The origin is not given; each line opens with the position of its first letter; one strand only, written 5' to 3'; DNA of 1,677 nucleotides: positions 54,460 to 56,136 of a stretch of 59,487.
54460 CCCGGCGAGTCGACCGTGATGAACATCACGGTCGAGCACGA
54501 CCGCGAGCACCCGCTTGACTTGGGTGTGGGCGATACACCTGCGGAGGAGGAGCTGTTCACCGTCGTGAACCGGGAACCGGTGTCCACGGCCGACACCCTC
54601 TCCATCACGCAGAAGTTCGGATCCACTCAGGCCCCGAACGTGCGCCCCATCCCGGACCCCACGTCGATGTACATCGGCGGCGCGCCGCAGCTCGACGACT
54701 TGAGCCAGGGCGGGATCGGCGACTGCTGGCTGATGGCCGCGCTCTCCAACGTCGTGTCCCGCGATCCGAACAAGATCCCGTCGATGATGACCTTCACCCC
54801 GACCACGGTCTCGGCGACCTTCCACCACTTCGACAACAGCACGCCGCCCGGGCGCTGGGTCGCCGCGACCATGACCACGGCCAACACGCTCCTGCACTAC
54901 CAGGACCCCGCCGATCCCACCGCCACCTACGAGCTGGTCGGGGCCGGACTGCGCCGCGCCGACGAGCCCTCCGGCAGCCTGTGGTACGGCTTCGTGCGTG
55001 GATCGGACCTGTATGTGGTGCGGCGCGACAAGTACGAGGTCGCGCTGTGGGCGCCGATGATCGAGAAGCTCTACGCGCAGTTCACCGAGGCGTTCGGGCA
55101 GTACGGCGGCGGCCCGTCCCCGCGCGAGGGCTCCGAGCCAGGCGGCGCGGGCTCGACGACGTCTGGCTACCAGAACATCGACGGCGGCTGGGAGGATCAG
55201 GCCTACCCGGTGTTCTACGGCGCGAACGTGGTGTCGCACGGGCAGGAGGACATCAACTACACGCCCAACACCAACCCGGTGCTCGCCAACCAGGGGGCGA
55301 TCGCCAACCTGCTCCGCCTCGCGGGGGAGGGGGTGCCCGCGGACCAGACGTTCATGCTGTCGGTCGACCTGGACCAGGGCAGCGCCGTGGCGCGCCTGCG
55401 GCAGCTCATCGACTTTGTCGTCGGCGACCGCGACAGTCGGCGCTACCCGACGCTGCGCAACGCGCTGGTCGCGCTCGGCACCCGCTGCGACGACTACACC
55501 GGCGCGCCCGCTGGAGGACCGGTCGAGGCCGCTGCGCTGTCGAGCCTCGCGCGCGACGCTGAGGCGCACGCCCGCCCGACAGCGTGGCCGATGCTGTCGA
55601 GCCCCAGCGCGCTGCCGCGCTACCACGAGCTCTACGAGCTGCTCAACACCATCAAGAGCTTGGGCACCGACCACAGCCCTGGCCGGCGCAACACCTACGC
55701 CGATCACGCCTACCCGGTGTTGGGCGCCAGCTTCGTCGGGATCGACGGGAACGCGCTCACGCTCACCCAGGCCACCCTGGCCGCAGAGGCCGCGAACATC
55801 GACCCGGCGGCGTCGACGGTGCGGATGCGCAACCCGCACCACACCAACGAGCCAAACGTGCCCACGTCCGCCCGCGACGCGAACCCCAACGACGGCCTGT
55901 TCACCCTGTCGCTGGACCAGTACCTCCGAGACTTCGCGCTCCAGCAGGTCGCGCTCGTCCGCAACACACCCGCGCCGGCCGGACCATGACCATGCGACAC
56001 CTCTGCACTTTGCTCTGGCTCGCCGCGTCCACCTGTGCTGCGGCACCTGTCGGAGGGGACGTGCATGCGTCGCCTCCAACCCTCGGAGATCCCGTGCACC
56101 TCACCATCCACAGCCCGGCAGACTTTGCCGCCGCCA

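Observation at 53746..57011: DUF4157 'eCIS cargo' domain fused to a complete calpain-like cysteine protease, co-translated with a secreted partner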

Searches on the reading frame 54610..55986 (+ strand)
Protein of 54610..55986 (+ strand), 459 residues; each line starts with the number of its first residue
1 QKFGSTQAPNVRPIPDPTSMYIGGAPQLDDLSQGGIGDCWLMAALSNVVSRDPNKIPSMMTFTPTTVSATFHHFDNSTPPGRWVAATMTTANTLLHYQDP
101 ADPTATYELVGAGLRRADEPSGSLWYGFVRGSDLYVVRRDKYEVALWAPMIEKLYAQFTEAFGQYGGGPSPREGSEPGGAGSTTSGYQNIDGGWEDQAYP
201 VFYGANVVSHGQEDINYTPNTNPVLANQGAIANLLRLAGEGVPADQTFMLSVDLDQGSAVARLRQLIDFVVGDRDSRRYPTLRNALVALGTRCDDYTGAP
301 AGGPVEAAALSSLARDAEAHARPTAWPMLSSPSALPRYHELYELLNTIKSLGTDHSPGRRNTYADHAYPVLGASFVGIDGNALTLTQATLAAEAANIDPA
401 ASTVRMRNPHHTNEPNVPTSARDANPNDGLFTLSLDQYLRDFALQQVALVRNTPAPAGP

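Call 15: search_solved_structures(query=A4, max_evalue=10, show_alignments=3)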
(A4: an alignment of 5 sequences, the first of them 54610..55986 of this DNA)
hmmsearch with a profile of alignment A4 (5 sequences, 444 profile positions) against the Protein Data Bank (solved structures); distinct sequences matched with E-value up to 10: 31.
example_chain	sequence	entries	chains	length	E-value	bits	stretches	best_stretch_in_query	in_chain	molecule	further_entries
2nqa_A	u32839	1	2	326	2.7e-09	39.4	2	19-47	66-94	Calpain-8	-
2ary_A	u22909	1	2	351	1.9e-08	36.6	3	18-51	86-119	Calpain-1 catalytic subunit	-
7w7o_A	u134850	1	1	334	2e-08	36.6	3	18-51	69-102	Calpain-1 catalytic subunit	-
1zcm_A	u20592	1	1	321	1.6e-07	33.6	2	18-51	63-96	Calpain 1, large [catalytic] subunit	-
7x79_A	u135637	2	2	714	4.7e-07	32.1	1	19-51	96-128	Calpain-1 catalytic subunit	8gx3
1mdw_A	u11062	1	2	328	5.7e-07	31.8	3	17-47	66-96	Calpain II, catalytic subunit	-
6bjd_A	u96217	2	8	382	1.9e-06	30.1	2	21-47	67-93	Calpain-3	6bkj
1kfu_L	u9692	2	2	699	2e-06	30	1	16-47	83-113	M-CALPAIN LARGE SUBUNIT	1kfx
1tl9_A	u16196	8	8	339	6.2e-06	28.4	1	18-47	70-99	Calpain 1, large [catalytic] subunit | Calpain-1 catalytic subunit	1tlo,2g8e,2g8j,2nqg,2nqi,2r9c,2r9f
1u5i_A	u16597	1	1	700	1.1e-05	27.6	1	16-47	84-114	Calpain 2, large [catalytic] subunit precursor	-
1df0_A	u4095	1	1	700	1.1e-05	27.6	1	16-47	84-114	M-CALPAIN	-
2p0r_A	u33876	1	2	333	1.1e-05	27.5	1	20-48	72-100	Calpain-9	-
1ziv_A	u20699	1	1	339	1.2e-05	27.5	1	20-48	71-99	Calpain 9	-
3bow_A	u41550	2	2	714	1.2e-05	27.5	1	16-47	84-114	Calpain-2 catalytic subunit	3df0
6bgp_A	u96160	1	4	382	8.9e-05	24.6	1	353-437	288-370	Calpain-3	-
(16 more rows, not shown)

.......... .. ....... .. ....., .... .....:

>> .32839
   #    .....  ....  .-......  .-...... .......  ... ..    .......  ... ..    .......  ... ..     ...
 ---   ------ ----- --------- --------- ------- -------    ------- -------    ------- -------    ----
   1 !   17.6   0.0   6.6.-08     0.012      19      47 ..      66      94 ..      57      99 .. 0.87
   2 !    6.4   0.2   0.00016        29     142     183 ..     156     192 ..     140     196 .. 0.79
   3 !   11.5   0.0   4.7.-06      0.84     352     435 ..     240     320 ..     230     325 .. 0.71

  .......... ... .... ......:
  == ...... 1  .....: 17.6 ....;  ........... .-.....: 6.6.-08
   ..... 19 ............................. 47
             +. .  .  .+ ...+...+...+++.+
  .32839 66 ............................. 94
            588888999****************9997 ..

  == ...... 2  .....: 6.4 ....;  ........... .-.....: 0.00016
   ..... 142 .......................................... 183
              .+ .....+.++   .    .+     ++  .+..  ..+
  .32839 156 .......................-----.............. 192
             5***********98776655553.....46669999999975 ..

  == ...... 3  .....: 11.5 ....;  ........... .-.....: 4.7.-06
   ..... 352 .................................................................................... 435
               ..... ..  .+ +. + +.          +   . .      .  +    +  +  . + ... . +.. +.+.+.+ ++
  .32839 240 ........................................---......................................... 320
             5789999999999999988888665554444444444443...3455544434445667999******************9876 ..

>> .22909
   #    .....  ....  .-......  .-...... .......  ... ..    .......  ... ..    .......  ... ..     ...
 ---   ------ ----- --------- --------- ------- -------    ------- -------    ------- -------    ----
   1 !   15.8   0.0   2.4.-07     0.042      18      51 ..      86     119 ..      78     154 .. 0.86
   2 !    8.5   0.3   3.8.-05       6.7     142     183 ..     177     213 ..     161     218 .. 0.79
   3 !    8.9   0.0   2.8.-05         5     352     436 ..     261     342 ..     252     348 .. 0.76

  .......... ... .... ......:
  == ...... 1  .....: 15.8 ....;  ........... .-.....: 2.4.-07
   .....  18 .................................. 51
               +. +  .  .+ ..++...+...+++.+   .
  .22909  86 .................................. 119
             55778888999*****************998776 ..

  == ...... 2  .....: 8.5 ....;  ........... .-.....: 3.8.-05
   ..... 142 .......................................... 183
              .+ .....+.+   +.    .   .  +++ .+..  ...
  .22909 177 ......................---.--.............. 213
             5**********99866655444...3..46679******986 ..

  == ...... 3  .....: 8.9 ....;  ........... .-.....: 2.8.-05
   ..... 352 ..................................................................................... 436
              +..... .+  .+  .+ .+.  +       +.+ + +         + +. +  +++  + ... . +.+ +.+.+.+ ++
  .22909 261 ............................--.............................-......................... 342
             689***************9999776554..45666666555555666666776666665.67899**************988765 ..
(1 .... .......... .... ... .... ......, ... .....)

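Call 30: search_protein_representatives(protein=window:54610-55986:+)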
Query: 459 residues. Proteins with E-value up to 0.001 (for the whole library): 361; up to 1e-10: 208; up to 1e-30: 114. The best 150 are listed.
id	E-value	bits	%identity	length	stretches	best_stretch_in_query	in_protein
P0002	8.7e-175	598.2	63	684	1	2-459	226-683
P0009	9.8e-143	492.5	53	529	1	3-450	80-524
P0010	3.3e-120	418.3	47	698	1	2-454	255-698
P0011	7.0e-93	328.2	40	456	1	2-453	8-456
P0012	5.6e-92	325.2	40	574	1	2-450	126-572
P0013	5.2e-86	305.5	41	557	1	2-451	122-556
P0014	8.8e-86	304.8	39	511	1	4-453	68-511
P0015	1.2e-85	304.4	41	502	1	19-451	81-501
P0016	5.5e-85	302.2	41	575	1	4-440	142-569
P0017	2.6e-84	299.9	39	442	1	10-446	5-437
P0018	9.6e-84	298.1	41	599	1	2-452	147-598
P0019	6.3e-83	295.4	41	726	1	1-451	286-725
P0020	9.5e-82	291.5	37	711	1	1-451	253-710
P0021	1.5e-81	290.8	38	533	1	17-443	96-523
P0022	1.2e-80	287.9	39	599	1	4-450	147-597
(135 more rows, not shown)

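Call 42: find_related_loci(query=A4, collection=genome_contigs, flank=10000)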
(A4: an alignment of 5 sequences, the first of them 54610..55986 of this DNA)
Query A4 (459 aa) in genome_contigs; peptide patterns used: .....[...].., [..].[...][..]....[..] (x = any residue, [..] = any of these).
83 stretches matched a pattern; 30 encode a relative of the query (tblastn E <= 1e-3); 29 distinct loci.
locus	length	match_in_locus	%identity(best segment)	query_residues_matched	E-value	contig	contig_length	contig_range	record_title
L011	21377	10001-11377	100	1-459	0e+0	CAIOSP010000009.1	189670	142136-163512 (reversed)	MAG: uncultured proteobacterium isolate Kiruna_bin-11227 genome assembly, contig: bin-11227:009/223, whole genome shotgu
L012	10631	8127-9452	50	2-454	7e-129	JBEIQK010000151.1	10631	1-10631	MAG: Alphaproteobacteria bacterium isolate Sample-107-S7-bin-128 Sample_107_S7-bin_128-k141_697671, whole genome shotgun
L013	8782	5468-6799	45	1-453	2e-121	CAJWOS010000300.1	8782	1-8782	MAG TPA_asm: uncultured proteobacterium isolate ERR599052_bin.23_MetaBAT_v2.12.1_MAG genome assembly, contig: NODE_17878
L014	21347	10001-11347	36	4-451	2e-80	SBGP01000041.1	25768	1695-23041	MAG: Deltaproteobacteria bacterium isolate M1803 scaffold_268_1, whole genome shotgun sequence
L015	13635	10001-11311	33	4-443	9e-65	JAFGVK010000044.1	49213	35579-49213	MAG: Deltaproteobacteria bacterium isolate ZodW_Metabat.156 k87_3200028, whole genome shotgun sequence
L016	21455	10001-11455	34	4-459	2e-59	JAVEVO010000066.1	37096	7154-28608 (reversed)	MAG: Myxococcota bacterium isolate BF4_123 NODE_3206_length_37096_cov_5.887825_Biofilm4, whole genome shotgun sequence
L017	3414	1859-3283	31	4-442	5e-52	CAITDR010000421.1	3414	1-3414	MAG: uncultured proteobacterium isolate ErkenSummer_bin-5044 genome assembly, contig: bin-5044:421/711, whole genome sho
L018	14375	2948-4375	30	4-442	3e-50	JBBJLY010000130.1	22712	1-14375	MAG: Kofleriaceae bacterium isolate RUP_SRG_46 NODE_2931_length_22712_cov_5.719248, whole genome shotgun sequence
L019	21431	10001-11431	30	19-443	2e-41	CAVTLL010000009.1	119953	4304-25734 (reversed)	MAG: uncultured Actinomycetota bacterium isolate MFD06714.bin.2.37 genome assembly, contig: contig_57390, whole genome s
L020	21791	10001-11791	37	4-453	4e-32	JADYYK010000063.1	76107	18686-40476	MAG: Deltaproteobacteria bacterium isolate SJ525 c_000000271904, whole genome shotgun sequence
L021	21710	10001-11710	35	19-442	4e-32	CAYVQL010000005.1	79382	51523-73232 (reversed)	MAG TPA_asm: uncultured Enterobacterales bacterium isolate SRP077602_co7_23 genome assembly, contig: NODE_1107_length_79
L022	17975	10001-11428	28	18-439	5e-32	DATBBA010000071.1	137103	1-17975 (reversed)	MAG TPA_asm: Gaiellaceae bacterium isolate SMAG_U5746 k141_3456596, whole genome shotgun sequence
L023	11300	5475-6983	31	4-442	8e-32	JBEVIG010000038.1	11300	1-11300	MAG: Solirubrobacteraceae bacterium isolate T2R6BO_autometa_bin_0011 T2R6BO_autometa_bin_0011_k133_11125671, whole genom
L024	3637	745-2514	32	4-442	4e-31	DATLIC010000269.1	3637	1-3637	MAG TPA_asm: Kofleriaceae bacterium isolate SMAG_U13657 k141_1059646, whole genome shotgun sequence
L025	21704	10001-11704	34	19-442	2e-30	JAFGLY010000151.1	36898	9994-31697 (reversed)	MAG: Deltaproteobacteria bacterium isolate Zod_Metabat.425 k87_5354574, whole genome shotgun sequence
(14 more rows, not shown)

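Call 60: find_encoding_contigs(protein=P0020, flank=10000, max_places=3)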
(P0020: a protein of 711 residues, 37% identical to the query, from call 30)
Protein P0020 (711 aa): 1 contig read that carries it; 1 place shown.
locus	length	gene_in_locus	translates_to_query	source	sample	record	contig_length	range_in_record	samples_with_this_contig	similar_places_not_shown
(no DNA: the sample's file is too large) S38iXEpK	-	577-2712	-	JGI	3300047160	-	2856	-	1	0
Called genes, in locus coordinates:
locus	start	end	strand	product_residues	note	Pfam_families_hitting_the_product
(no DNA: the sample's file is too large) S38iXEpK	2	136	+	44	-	?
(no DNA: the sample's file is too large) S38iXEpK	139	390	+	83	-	-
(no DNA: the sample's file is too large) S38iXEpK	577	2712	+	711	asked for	PF13699:eCIS_core, PF00648:Peptidase_C2 (weak)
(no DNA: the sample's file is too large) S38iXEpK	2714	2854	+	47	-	?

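Call 64: search_protein_families(library=pfam, alignment_id=A10, max_evalue=0.00001)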
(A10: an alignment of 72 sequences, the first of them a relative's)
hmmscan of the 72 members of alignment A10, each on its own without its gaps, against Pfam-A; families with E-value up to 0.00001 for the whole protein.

A. member 1, L012:229-1062:- (278 aa): 1 family
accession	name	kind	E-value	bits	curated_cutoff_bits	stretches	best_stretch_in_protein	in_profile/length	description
PF00528.27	BPD_transp_1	-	9e-14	52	26.4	1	80-273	4-182/184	Binding-protein-dependent transport system inner membrane component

B. families by the number of members that match (of 72 scanned): 90 families (the first 25 are shown)
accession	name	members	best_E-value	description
PF00120.29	Gln-synt_C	2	5.7e-51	Glutamine synthetase, catalytic domain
PF00072.30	Response_reg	2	1.8e-26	Response regulator receiver domain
PF02518.31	HATPase_c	2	3.1e-22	Histidine kinase-, DNA gyrase B-, and HSP90-like ATPase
PF25275.1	Golvesin_C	2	6.5e-15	Golvesin C-terminal domain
PF01520.23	Amidase_3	2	1.1e-14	N-acetylmuramoyl-L-alanine amidase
PF00171.27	Aldedh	1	4.1e-163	Aldehyde dehydrogenase family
PF00115.25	COX1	1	2.1e-151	Cytochrome C and Quinol oxidase polypeptide I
PF00771.25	FHIPEP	1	5.8e-142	FHIPEP family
PF05221.23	AdoHcyase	1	3.8e-130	S-adenosyl-L-homocysteine hydrolase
PF00282.25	Pyridoxal_deC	1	1.5e-79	Pyridoxal-dependent decarboxylase conserved domain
PF00579.31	tRNA-synt_1b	1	6.5e-78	tRNA synthetases class I (W and Y)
PF00198.28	2-oxoacid_dh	1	6.8e-77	2-oxoacid dehydrogenases acyltransferase (catalytic domain)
PF03740.19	PdxJ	1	5.9e-76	Pyridoxal phosphate biosynthesis protein PdxJ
PF00670.27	AdoHcyase_NAD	1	2.2e-71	S-adenosyl-L-homocysteine hydrolase, NAD binding domain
PF00158.32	Sigma54_activat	1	1.4e-67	Sigma-54 interaction domain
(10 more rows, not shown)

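Call 68: search_protein_families(library=pfam, alignment_id=A11, max_evalue=0.00001)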
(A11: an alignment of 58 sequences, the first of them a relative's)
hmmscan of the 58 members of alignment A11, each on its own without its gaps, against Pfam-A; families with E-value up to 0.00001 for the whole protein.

A. member 1, L020:12835-15039:- (735 aa): 3 families
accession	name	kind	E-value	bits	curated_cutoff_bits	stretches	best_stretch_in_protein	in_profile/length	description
PF00072.30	Response_reg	-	2.3e-37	128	30.2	2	489-597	1-110/111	Response regulator receiver domain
PF02518.31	HATPase_c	-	1.1e-28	100.4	26.4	1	348-466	2-110/111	Histidine kinase-, DNA gyrase B-, and HSP90-like ATPase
PF00512.31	HisKA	-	1.3e-21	76.9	26.9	1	235-301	2-66/66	His Kinase A (phospho-acceptor) domain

B. families by the number of members that match (of 58 scanned): 67 families (the first 25 are shown)
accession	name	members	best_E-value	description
PF02518.31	HATPase_c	3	1.1e-28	Histidine kinase-, DNA gyrase B-, and HSP90-like ATPase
PF01406.26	tRNA-synt_1e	2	8.5e-101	tRNA synthetases class I (C) catalytic domain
PF00749.27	tRNA-synt_1c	2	3.7e-49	tRNA synthetases class I (E and Q), catalytic domain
PF00512.31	HisKA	2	1.3e-21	His Kinase A (phospho-acceptor) domain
PF00730.31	HhH-GPD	2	5.6e-16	HhH-GPD superfamily base excision DNA repair protein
PF04542.20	Sigma70_r2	2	8.2e-13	Sigma-70 region 2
PF08281.18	Sigma70_r4_2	2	4.1e-09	Sigma-70, region 4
PF09190.17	DALR_2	2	2.3e-08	DALR domain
PF00873.25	ACR_tran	1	8.4e-242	AcrB/AcrD/AcrF family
PF02074.21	Peptidase_M32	1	2.3e-157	Carboxypeptidase Taq (M32) metallopeptidase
PF03949.21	Malic_M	1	2.1e-96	Malic enzyme, NAD binding domain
PF00390.24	malic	1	4e-75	Malic enzyme, N-terminal domain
PF08442.15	ATP-grasp_2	1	4.4e-59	ATP-grasp domain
PF02321.23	OEP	1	2.3e-57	Outer membrane efflux protein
PF01053.26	Cys_Met_Meta_PP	1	6.4e-57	Cys/Met metabolism PLP-dependent enzyme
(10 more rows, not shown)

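Call 83: search_protein_families(library=pfam, proteins=[L016:2-640:+, L016:644-1195:+, L016:1304-4072:-, L016:3562-5616:+, L016:6332-7195:+, L016:12623-15022:+, L016:15040-15702:-, L016:15644-17197:-, L016:17201-18442:-, L016:18723-20966:-], max_evalue=0.001)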
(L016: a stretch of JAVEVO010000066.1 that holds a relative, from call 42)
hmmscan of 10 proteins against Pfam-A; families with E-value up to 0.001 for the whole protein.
L016:2-640:+ (213 aa): 2 families
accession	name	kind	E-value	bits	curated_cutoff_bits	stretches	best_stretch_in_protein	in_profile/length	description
PF13646.12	HEAT_2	-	1.9e-08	34.9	27.7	1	67-115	14-62/88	HEAT repeats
PF02985.28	HEAT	-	5e-05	23.6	23.5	1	85-113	1-29/31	HEAT repeat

L016:644-1195:+ (184 aa): 0 families

L016:1304-4072:- (923 aa): 1 family
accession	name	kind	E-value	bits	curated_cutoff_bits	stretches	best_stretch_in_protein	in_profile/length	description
PF00771.25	FHIPEP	-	5.8e-142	474.9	29.1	2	318-614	2-297/657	FHIPEP family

L016:3562-5616:+ (685 aa): 2 families
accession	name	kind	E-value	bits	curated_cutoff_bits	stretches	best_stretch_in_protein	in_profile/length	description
PF00593.30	TonB_dep_Rec_b-barrel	-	4.8e-29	102.9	27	1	278-656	62-436/436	TonB dependent receptor-like, beta-barrel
PF07715.20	Plug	-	5e-24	85.3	23.9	1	95-203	3-107/107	TonB-dependent Receptor Plug Domain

L016:6332-7195:+ (288 aa): 0 families

L016:12623-15022:+ (800 aa): 3 families
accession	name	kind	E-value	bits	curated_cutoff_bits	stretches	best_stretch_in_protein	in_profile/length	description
PF00004.35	AAA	-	3.7e-31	108.7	21.2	1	531-656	2-131/131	ATPase family associated with various cellular activities (AAA)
PF22977.2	WHD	-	9.6e-05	22.6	27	1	129-245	99-220/221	Winged helix domain, variant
PF05496.18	RuvB_N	-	0.00014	22.1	27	0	531-593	37-92/159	Holliday junction DNA helicase RuvB P-loop domain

L016:15040-15702:- (221 aa): 0 families

L016:15644-17197:- (518 aa): 1 family
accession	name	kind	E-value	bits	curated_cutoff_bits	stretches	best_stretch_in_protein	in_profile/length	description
PF03349.22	Toluene_X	-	9.1e-10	38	29.7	1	24-450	6-393/421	Outer membrane protein transport protein (OMPP1/FadL/TodX)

L016:17201-18442:- (414 aa): 0 families

L016:18723-20966:- (748 aa): 4 families
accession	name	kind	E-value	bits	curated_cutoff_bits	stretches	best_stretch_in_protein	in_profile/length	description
PF13180.12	PDZ_2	-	1.1e-12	48.5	27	2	694-741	31-78/80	PDZ domain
PF17820.7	PDZ_6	-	7.7e-07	29.2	27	0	584-606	1-23/54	PDZ domain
PF14559.12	TPR_19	-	3.4e-06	27.7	25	0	284-316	4-36/68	Tetratricopeptide repeat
PF00595.29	PDZ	-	7.4e-06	26.7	23.2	0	572-607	12-51/81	PDZ domain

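Call 95: find_related_loci(query=A4, collection=metagenome_contigs, flank=10000)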
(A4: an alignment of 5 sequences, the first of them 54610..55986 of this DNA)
Query A4 (459 aa) in metagenome_contigs; peptide patterns used: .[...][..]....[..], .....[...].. (x = any residue, [..] = any of these).
474 stretches matched a pattern; 99 encode a relative of the query (tblastn E <= 1e-3); the best 80 are kept; 79 distinct loci.
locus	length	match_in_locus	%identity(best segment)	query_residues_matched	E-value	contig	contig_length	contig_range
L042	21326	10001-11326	50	2-454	5e-128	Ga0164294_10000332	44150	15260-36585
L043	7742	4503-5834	45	1-453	2e-121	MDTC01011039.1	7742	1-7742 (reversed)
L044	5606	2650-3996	39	2-453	2e-94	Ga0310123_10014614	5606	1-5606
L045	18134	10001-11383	36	4-454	3e-82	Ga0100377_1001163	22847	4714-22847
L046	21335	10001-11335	31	13-451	2e-61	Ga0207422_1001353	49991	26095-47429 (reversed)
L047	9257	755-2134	32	4-454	9e-57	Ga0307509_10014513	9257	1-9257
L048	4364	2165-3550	31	19-442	2e-54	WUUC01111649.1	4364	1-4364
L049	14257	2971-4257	34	4-450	3e-52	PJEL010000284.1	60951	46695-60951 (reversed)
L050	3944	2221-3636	30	4-442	5e-50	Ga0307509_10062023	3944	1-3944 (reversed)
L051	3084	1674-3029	32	4-392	2e-39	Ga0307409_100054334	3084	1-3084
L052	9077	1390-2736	28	4-454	1e-38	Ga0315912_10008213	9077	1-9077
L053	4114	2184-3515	26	4-448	2e-36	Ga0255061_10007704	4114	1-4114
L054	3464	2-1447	33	26-442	1e-35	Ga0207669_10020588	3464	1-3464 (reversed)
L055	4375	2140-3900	34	19-453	1e-35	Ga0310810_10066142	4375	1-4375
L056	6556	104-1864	33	19-453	2e-35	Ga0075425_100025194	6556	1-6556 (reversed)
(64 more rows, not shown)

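Call 96: find_related_loci(query=A4, collection=viral_contigs, flank=10000)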
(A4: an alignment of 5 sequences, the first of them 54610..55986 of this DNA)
Query A4 (459 aa) in viral_contigs; peptide patterns used: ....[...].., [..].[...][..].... (x = any residue, [..] = any of these).
41 stretches matched a pattern, but none encodes a relative of the query by tblastn (E <= 1e-3).
